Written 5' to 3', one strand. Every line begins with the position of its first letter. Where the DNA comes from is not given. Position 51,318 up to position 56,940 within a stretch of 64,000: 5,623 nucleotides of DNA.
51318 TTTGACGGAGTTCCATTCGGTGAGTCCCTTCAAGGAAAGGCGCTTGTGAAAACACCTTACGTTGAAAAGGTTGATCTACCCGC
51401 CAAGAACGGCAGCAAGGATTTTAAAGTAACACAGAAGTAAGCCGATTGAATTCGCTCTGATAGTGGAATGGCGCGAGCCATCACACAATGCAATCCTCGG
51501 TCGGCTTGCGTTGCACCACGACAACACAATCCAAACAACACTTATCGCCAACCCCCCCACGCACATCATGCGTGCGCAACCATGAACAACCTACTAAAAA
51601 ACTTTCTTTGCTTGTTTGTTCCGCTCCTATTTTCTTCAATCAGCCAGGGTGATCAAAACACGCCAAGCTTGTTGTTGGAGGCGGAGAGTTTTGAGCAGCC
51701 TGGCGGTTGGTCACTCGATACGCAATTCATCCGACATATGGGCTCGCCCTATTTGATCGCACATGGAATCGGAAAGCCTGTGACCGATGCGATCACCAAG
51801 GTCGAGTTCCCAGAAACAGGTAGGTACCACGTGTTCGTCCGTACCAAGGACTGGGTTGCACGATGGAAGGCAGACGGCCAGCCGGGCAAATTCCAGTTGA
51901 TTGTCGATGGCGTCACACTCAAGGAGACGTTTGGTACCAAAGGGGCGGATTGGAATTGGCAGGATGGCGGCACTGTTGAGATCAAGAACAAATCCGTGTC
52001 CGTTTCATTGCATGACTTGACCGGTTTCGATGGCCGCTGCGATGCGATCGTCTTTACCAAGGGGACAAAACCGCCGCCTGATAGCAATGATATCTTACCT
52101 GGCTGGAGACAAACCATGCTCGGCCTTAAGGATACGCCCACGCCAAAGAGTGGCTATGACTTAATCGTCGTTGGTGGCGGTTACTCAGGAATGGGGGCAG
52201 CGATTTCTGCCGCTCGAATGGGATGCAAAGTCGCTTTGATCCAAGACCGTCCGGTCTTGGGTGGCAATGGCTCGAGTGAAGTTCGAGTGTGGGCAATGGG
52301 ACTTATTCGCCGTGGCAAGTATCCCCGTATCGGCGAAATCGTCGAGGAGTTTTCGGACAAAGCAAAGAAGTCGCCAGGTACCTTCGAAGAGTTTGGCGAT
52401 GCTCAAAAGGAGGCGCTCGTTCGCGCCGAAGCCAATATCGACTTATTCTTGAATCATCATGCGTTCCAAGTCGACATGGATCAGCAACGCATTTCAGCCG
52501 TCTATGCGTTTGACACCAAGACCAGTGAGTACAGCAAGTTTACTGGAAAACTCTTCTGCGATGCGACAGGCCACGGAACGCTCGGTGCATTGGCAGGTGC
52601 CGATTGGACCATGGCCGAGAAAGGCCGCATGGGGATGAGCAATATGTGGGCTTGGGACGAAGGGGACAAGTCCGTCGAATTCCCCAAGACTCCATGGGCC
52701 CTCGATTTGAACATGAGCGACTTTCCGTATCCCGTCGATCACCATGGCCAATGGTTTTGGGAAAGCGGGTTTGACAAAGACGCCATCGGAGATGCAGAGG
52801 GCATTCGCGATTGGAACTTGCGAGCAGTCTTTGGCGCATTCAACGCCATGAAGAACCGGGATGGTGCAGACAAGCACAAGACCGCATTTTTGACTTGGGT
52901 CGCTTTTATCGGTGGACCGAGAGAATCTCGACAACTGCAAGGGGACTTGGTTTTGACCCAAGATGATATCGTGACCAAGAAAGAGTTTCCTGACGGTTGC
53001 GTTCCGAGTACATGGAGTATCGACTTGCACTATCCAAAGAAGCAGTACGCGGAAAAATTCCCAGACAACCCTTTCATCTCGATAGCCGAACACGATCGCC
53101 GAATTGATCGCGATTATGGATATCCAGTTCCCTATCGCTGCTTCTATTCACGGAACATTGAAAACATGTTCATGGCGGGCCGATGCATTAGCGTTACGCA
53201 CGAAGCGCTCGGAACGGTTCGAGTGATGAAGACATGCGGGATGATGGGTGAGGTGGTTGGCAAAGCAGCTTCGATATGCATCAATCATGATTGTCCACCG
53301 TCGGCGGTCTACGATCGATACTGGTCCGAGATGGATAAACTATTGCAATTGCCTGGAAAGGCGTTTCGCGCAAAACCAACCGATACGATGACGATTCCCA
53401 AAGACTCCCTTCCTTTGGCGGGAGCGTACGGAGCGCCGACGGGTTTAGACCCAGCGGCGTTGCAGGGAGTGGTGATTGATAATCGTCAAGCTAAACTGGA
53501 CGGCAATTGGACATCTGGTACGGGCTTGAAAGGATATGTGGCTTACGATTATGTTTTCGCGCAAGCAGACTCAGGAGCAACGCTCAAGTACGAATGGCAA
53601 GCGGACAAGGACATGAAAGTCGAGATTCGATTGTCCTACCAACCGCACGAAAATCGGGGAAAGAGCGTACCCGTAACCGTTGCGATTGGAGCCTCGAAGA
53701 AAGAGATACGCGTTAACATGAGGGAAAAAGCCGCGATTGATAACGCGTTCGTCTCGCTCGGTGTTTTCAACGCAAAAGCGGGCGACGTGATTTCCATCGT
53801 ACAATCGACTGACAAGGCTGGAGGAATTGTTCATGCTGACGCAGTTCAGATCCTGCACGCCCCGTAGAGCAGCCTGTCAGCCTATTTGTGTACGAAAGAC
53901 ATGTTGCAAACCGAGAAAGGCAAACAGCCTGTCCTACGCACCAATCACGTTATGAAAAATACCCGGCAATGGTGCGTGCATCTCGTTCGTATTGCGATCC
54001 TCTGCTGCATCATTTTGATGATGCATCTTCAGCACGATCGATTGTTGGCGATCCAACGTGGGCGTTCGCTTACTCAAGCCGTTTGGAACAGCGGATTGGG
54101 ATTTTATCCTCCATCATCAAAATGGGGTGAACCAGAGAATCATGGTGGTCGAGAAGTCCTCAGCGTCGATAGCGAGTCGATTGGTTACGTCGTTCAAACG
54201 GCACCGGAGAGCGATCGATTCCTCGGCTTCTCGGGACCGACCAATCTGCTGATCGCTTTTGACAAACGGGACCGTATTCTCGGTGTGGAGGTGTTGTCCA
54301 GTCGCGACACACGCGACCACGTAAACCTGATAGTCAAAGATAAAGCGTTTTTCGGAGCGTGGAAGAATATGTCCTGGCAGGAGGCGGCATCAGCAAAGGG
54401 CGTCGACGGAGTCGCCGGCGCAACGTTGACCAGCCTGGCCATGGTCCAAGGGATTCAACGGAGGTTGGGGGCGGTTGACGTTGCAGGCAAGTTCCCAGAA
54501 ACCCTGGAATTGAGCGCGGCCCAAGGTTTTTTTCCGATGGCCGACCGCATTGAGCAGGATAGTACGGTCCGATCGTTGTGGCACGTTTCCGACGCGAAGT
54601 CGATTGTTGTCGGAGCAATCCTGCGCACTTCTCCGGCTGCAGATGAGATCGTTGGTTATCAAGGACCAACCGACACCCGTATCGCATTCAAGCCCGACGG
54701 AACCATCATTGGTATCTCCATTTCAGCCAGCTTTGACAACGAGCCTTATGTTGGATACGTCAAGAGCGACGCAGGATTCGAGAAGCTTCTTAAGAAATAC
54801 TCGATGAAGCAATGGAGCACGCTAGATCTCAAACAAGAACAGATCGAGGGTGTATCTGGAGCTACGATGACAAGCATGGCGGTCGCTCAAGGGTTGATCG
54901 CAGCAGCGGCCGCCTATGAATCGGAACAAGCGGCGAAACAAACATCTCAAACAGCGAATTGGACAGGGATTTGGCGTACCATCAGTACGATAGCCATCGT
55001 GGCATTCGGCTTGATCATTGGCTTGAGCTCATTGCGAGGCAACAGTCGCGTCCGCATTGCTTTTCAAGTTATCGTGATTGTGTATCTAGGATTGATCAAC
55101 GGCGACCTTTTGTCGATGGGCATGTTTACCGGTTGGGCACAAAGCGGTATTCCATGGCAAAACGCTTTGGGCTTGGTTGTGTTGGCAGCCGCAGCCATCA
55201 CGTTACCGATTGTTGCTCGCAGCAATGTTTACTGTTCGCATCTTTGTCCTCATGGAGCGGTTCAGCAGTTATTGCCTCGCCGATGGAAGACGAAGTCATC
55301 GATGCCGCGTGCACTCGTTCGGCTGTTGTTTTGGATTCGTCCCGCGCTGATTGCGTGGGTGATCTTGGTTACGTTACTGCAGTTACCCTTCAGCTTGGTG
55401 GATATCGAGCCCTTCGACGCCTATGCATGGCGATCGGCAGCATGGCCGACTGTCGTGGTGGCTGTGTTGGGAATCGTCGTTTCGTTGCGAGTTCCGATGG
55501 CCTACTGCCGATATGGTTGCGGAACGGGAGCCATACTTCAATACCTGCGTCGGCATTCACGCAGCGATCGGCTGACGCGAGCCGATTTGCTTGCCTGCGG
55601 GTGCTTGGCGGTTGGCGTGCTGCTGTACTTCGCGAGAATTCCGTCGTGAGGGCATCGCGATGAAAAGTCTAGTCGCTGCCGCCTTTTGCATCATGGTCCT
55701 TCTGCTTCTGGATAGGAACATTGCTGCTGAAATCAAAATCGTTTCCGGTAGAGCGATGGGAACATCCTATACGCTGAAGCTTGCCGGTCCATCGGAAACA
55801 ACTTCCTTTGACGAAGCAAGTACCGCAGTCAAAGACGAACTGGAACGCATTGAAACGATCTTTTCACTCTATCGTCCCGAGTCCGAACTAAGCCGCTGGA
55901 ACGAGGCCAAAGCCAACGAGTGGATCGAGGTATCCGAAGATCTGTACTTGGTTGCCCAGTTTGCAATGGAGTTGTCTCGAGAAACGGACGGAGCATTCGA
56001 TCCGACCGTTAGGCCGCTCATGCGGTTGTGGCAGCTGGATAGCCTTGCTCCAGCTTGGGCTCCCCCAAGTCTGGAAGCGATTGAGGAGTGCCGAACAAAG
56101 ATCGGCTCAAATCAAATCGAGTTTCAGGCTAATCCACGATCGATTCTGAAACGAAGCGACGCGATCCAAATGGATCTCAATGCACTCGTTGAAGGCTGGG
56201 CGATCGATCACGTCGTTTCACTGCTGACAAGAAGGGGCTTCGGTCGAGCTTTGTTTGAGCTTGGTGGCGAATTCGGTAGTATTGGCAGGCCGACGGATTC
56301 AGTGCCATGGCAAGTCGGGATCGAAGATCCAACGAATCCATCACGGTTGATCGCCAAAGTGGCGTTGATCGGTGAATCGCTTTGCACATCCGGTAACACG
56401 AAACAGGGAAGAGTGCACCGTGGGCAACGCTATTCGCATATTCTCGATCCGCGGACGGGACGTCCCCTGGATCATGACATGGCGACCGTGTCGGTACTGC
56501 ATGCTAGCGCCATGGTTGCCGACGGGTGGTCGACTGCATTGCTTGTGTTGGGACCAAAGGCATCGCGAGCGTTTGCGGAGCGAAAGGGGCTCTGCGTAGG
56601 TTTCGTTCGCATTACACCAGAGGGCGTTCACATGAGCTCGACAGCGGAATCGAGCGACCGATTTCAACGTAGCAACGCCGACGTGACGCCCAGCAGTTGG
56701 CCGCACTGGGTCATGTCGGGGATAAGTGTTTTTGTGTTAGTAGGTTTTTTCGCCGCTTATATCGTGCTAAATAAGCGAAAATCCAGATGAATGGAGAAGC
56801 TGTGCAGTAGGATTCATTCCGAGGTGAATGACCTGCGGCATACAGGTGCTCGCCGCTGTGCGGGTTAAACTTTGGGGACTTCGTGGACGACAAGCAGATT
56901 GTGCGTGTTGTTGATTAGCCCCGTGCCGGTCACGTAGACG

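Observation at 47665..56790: Candidate undescribed ECF-controlled extracytoplasmic flavin redox system (DUF1559 - lipoprotein - secreted FAD enzyme - 2xFMN/NosR-like membrane protein - ApbE)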

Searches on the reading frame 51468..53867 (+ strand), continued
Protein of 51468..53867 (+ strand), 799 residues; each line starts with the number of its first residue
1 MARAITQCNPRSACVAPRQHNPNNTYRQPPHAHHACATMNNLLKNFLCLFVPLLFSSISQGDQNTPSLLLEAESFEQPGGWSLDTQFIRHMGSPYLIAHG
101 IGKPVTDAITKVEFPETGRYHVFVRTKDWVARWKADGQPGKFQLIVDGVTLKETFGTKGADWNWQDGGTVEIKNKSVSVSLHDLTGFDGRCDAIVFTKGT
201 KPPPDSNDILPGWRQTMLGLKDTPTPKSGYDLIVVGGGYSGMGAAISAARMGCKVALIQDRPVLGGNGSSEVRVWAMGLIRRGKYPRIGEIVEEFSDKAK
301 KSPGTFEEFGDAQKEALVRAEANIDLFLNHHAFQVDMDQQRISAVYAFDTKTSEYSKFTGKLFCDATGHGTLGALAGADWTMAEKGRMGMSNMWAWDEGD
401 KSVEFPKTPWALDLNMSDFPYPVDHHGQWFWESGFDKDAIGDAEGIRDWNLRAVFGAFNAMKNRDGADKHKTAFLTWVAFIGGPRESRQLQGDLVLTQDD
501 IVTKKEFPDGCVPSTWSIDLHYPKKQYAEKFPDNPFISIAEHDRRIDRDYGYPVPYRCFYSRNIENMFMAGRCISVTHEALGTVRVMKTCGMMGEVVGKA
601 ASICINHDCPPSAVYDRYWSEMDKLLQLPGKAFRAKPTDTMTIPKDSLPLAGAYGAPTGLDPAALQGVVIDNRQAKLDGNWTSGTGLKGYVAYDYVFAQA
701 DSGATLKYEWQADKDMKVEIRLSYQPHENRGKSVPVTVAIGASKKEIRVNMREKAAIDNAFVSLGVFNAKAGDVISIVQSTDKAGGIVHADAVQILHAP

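Call 69: search_protein_families(library=pfam, proteins=[L087:2081-4531:+, L087:4500-5948:+, L086:2550-5624:-, L086:10131-11552:-, L086:1624-2451:+], max_evalue=0.01)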
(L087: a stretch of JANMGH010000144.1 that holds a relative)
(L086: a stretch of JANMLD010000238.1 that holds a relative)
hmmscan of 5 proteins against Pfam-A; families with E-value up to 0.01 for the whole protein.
L087:2081-4531:+ (816 aa): 3 families
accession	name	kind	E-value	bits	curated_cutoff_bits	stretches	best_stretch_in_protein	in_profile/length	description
PF07587.16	PSD1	-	7.9e-87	291.1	28.5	1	540-786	1-243/244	Protein of unknown function (DUF1553)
PF07583.16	PSCyt2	-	5.8e-68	229.4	29.8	1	188-395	2-206/209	Protein of unknown function (DUF1549)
PF07635.16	PSCyt1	-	3.9e-16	59.8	22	1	69-127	1-58/59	Planctomycete cytochrome C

L087:4500-5948:+ (482 aa): 1 family
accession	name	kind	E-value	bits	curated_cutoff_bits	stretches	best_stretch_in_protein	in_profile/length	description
PF07394.17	DUF1501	-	2.4e-141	471.9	27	1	63-481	1-390/390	Protein of unknown function (DUF1501)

L086:2550-5624:- (1024 aa): 3 families
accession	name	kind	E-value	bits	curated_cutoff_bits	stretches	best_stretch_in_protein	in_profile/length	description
PF07995.17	GSDH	-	9.3e-31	107.8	25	1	80-423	6-330/332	Glucose / Sorbosone dehydrogenase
PF00034.26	Cytochrom_C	-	1.3e-11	46.1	21.3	1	901-1023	10-89/90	Cytochrome c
PF13442.11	Cytochrome_CBB3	-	2.6e-07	31.3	27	0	899-938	10-43/68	Cytochrome C oxidase, cbb3-type, subunit III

L086:10131-11552:- (473 aa): 10 families
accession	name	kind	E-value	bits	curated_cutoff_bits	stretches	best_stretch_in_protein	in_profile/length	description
PF00005.33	ABC_tran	-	1.6e-31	110.2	25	1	137-285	3-137/137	ABC transporter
PF00027.35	cNMP_binding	-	3.3e-20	72.3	27.5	1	374-457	2-88/89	Cyclic nucleotide-binding domain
PF02463.25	SMC_N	-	8.5e-09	35.6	40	1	143-330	22-212/220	RecF/RecN/SMC N terminal domain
PF13304.12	AAA_21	-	5.9e-07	30.3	27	0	254-321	235-304/304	AAA domain, putative AbiEii toxin, Type IV TA system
PF13245.12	AAA_19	-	0.0012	19.5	25.1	0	144-169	10-35/134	AAA domain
PF13604.12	AAA_30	-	0.0035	17.5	27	0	145-180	18-53/191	AAA domain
PF13555.12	AAA_29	-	0.004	17.3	27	0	144-162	20-39/61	P-loop containing region of AAA domain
PF07883.17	Cupin_2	-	0.0047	17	27.2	0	373-422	2-48/70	Cupin domain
PF00437.27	T2SSE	-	0.0067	15.6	24.9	0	144-164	141-161/370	Type II/IV secretion system protein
PF13401.12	AAA_22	-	0.0069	17.1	27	0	146-197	6-53/130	AAA domain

L086:1624-2451:+ (275 aa): 1 family
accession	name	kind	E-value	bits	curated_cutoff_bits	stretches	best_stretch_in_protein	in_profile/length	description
PF00459.30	Inositol_P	-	2.5e-68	230.9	27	1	7-260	3-258/271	Inositol monophosphatase family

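Call 84: search_protein_families(library=pfam, proteins=[L117:305-1615:+, L117:1802-4477:+, L117:4628-5956:+, L132:1987-4605:+, L132:4612-5955:+], max_evalue=0.001)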
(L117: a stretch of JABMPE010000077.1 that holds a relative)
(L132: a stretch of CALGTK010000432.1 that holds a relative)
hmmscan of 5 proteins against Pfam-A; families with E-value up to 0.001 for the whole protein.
L117:305-1615:+ (436 aa): 4 families
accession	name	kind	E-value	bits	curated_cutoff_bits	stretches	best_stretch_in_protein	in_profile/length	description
PF13360.13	PQQ_2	-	1.7e-30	106.8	27.6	2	94-347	4-232/233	Outer membrane protein assembly factor BamB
PF13570.13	Beta-prop_ACSF4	-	1.9e-15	57.5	133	2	94-347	30-250/329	Beta-alanine-activating enzyme, beta-propeller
PF01011.28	PQQ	-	2.9e-11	43.2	26.7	0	173-228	539-592/595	Glucose/ethanol/alcohol dehydrogenase, beta-propeller domain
PF23727.1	Beta-prop_FAM234A_B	-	0.00089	18.3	26.4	0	229-266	92-129/467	FAM234A/B beta-propeller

L117:1802-4477:+ (891 aa): 5 families
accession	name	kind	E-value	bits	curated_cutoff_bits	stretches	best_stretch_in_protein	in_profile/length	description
PF00756.26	Esterase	-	2.8e-06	27.7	22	1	50-176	10-146/251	Putative esterase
PF00326.27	Peptidase_S9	-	4.2e-06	26.9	22.6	0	130-177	49-96/213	Prolyl oligopeptidase family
PF12740.14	PETase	-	7.1e-06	26.1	28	1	125-238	102-217/263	PET hydrolase-like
PF12146.15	Hydrolase_4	-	4.4e-05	23.3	27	0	186-235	188-235/239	Serine aminopeptidase, S33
PF02230.22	Abhydrolase_2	-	8e-05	23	23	0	132-235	92-202/217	Phospholipase/Carboxylesterase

L117:4628-5956:+ (442 aa): 2 families
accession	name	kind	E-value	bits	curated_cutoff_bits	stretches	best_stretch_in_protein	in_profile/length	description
PF02424.20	ApbE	-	9e-87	291.4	25.6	1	45-324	1-262/266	ApbE family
PF04400.18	NqrM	-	7.2e-08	32.6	22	1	385-433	1-41/43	(Na+)-NQR maturation NqrM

L132:1987-4605:+ (872 aa): 4 families
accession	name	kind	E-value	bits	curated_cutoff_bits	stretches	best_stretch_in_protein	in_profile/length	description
PF00326.27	Peptidase_S9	-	2.8e-06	27.4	22.6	0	136-178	54-96/213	Prolyl oligopeptidase family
PF12740.14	PETase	-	8.8e-06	25.7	28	1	129-239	105-217/263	PET hydrolase-like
PF12146.15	Hydrolase_4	-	6.5e-05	22.8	27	0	189-236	190-235/239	Serine aminopeptidase, S33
PF20434.5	BD-FAE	-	0.00059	19.8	26.8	0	61-158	9-101/215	BD-FAE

L132:4612-5955:+ (447 aa): 2 families
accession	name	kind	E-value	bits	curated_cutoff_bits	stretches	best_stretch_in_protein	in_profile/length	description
PF02424.20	ApbE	-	7.1e-87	291.7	25.6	1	45-329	1-262/266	ApbE family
PF04400.18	NqrM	-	6.6e-07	29.5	22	1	390-436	1-39/43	(Na+)-NQR maturation NqrM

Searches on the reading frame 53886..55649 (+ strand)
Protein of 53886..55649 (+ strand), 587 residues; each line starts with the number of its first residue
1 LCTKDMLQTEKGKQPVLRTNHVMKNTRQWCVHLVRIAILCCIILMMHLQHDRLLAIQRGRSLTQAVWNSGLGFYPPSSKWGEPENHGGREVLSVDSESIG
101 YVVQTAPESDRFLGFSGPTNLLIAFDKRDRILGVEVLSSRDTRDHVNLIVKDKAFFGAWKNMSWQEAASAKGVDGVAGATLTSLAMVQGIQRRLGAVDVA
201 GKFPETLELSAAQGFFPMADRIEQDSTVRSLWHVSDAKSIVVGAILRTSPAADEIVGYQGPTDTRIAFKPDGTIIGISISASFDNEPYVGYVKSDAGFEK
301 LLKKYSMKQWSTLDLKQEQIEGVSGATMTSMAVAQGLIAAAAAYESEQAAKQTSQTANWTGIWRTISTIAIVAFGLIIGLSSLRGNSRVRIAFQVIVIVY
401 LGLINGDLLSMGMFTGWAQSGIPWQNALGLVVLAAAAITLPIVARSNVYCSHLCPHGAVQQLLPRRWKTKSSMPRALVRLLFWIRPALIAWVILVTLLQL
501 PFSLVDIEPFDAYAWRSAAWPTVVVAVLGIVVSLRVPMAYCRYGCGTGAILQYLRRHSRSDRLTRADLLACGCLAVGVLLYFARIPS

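Call 3: search_protein_families(library=pfam, proteins=[window:53886-55649:+], max_evalue=0.01)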
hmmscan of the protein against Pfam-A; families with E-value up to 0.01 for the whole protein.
window:53886-55649:+ (587 aa): 2 families
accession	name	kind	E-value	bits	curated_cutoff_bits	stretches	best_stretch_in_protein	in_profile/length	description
PF04205.19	FMN_bind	-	1.3e-21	77.5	22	2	114-192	1-74/77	FMN-binding domain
PF12801.12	Fer4_5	-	8.9e-10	38.8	22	1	429-465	4-39/48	4Fe-4S binding domain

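Call 6: search_protein_families(library=ncbifam, proteins=[window:53886-55649:+], max_evalue=0.01)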
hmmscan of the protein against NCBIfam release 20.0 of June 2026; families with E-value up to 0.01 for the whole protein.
window:53886-55649:+ (587 aa): 8 families
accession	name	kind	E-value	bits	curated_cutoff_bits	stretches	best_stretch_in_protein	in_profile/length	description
TIGR01947.1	rnfG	subfamily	4.7e-16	59.4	102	2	96-194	79-182/187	RnfABCDGE type electron transport complex subunit G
NF046105.1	TransRegNosR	equivalog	1e-15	57.1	1000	1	386-566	431-625/680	transcriptional regulator NosR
NF045876.1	RnfG_DVU2794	exception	5.7e-14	52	205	2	256-346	92-181/190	RnfABCDGE type electron transport complex subunit G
NF041840.1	rnfG_Methano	equivalog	2.4e-06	27.2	230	1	98-198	83-185/189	Rnf electron transport complex subunit RnfG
TIGR01938.1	nqrC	equivalog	0.00038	20.2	144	0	316-344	217-245/251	NADH:ubiquinone reductase (Na(+)-transporting) subunit C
NF002519.0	PRK01908.1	equivalog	0.0017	18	178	0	106-193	97-188/209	electron transport complex subunit RsxG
TIGR02163.1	napH_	subfamily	0.003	17.1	213.05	1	434-557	66-190/255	NapH/MauN family ferredoxin-type protein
NF003747.0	PRK05346.1-2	equivalog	0.004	16.4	336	0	166-195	211-240/260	Na(+)-translocating NADH-quinone reductase subunit C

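Call 71: search_solved_structures(query=window:53952-55649:+, max_evalue=0.1)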
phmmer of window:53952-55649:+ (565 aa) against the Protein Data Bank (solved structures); distinct sequences matched with E-value up to 0.1: 4.
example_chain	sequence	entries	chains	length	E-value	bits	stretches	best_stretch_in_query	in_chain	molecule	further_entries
7zc6_G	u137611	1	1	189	0.0023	19.8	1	11-174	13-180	RnfG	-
9eri_G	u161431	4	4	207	0.023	16.4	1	211-323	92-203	Na(+)-translocating ferredoxin:NAD(+) oxidoreductase complex subunit G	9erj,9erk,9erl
8rb9_G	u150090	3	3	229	0.075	14.8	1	88-169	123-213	Ion-translocating oxidoreductase complex subunit G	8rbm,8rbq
8ahx_G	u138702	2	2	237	0.075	14.8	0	88-169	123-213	Ion-translocating oxidoreductase complex subunit G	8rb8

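Call 87: find_homologous_proteins(query=window:53952-55649:+, max_evalue=1e-10)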
Query window:53952-55649:+ (565 aa): 2746 proteins with E <= 1e-10 among 8000 candidates; the best 120 are listed.
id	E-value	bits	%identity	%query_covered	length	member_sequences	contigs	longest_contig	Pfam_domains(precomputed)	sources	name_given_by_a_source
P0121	0.0e+0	1263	100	100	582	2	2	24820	PF12801.13,PF04205.20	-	-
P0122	0.0e+0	1098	84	100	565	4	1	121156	PF12801.13,PF04205.20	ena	-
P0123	0.0e+0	1075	82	100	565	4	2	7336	PF12801.13,PF04205.20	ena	-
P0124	0.0e+0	1074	82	100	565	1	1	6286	PF12801.13,PF04205.20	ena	-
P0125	0.0e+0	1071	82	100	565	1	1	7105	PF12801.13,PF04205.20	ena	-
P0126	0.0e+0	1068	82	100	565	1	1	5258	PF12801.13,PF04205.20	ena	-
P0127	0.0e+0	1022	77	100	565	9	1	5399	PF12801.13,PF04205.20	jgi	-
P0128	6.6e-289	977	75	100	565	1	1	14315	PF12801.13,PF04205.20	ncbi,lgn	-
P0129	2.1e-278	943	73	100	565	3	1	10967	PF12801.13,PF04205.20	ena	-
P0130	7.7e-274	927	74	95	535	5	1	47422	PF12801.13,PF04205.20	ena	-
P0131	1.2e-272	924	72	99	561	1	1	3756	PF12801.13,PF04205.20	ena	-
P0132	1.7e-271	920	71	100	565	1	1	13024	PF12801.13,PF04205.20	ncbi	-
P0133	3.7e-269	912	71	98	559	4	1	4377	PF12801.13,PF04205.20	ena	-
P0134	2.3e-266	903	70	98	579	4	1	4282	PF12801.13,PF04205.20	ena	-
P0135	1.3e-264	897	72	96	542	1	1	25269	PF12801.13,PF04205.20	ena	-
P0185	8.2e-189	647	55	98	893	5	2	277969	PF12801.13,PF04205.20,PF02424.21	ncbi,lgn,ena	-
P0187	1.8e-188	646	52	98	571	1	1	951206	PF12801.13,PF04205.20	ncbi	-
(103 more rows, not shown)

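Call 88: find_encoding_contigs(protein=P0185, flank=8000, max_places=2)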
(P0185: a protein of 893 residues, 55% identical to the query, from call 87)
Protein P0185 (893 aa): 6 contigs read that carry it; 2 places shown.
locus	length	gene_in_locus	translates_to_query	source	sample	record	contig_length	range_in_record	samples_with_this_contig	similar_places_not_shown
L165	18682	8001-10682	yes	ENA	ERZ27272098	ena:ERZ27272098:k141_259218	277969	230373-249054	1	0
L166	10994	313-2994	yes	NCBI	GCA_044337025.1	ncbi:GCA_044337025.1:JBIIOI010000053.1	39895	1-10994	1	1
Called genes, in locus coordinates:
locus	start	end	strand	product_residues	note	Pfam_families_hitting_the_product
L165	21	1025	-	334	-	PF01380:SIS, PF00571:CBS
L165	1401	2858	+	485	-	PF25967:RND-MFP_C (faint), PF25989:YknX_C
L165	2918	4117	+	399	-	PF13243:SQHop_cyclase_C (faint)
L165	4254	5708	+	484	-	-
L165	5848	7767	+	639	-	PF13646:HEAT_2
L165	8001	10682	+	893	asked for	PF04205:FMN_bind, PF12801:Fer4_5 (weak), PF02424:ApbE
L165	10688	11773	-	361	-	PF01571:GCV_T, PF08669:GCV_T_C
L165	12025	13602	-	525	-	PF00672:HAMP (weak), PF00512:HisKA (weak), PF02518:HATPase_c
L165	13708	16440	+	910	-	-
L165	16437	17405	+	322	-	PF00005:ABC_tran, PF13304:AAA_21 (weak)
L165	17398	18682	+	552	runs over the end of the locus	PF12679:ABC2_membrane_2, PF12698:ABC2_membrane_3, PF12730:ABC2_membrane_4 (faint)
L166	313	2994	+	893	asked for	PF04205:FMN_bind, PF12801:Fer4_5 (weak), PF02424:ApbE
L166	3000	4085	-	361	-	PF01571:GCV_T, PF08669:GCV_T_C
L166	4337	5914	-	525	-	PF00672:HAMP (weak), PF00512:HisKA (weak), PF02518:HATPase_c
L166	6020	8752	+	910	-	-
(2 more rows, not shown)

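Call 89: find_encoding_contigs(protein=P0187, flank=8000, max_places=1)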
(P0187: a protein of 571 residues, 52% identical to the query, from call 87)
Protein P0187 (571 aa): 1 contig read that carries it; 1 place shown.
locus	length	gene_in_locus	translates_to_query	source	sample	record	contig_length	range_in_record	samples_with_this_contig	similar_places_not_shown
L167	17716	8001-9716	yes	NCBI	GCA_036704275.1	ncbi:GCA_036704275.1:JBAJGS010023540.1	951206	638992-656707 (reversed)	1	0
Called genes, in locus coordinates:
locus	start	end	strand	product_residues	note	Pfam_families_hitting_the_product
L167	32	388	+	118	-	-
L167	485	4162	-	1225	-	PF12704:MacB_PCD (faint), PF02687:FtsX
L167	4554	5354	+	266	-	PF07978:NIPSNAP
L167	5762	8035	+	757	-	PF00890:FAD_binding_2 (weak), PF01134:GIDA (weak), PF01266:DAO (weak), PF07992:Pyr_redox_2, PF12831:FAD_oxidored, PF13450:NAD_binding_8 (weak), PF12831:FAD_oxidored, PF25275:Golvesin_C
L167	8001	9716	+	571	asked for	PF04205:FMN_bind (weak), PF12801:Fer4_5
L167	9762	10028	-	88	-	PF02742:Fe_dep_repr_C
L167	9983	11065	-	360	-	PF00950:ABC-3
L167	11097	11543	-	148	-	-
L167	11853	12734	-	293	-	PF03808:Glyco_tran_WecG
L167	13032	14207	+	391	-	-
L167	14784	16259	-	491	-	PF00884:Sulfatase, PF16347:SGSH_C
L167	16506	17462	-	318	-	PF06283:ThuA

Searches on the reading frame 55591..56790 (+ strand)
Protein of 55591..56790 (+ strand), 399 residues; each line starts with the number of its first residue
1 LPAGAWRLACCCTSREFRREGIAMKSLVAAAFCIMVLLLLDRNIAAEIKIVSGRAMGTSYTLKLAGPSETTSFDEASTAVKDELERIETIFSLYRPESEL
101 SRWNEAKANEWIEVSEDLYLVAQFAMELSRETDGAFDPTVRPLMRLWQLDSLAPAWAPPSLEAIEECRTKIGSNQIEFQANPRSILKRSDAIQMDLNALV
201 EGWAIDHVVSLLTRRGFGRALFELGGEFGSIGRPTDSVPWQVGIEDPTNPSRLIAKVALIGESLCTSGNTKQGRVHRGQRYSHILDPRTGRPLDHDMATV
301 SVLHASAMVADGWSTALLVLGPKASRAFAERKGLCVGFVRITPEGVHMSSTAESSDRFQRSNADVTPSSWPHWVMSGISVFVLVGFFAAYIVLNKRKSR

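Call 3: search_protein_families(library=pfam, proteins=[window:55591-56790:+], max_evalue=0.01)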
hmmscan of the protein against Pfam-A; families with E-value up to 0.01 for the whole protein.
window:55591-56790:+ (399 aa): 1 family
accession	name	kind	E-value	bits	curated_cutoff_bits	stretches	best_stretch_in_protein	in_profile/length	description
PF02424.20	ApbE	-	1.9e-74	251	25.6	1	56-332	1-258/266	ApbE family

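Call 6: search_protein_families(library=ncbifam, proteins=[window:55591-56790:+], max_evalue=0.01)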
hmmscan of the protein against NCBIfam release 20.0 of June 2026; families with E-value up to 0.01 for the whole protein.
window:55591-56790:+ (399 aa): 1 family
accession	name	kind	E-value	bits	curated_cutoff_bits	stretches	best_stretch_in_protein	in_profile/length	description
NF007774.0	PRK10461.1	equivalog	1.6e-54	185.2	498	1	44-345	30-333/351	FAD:protein FMN transferase ApbE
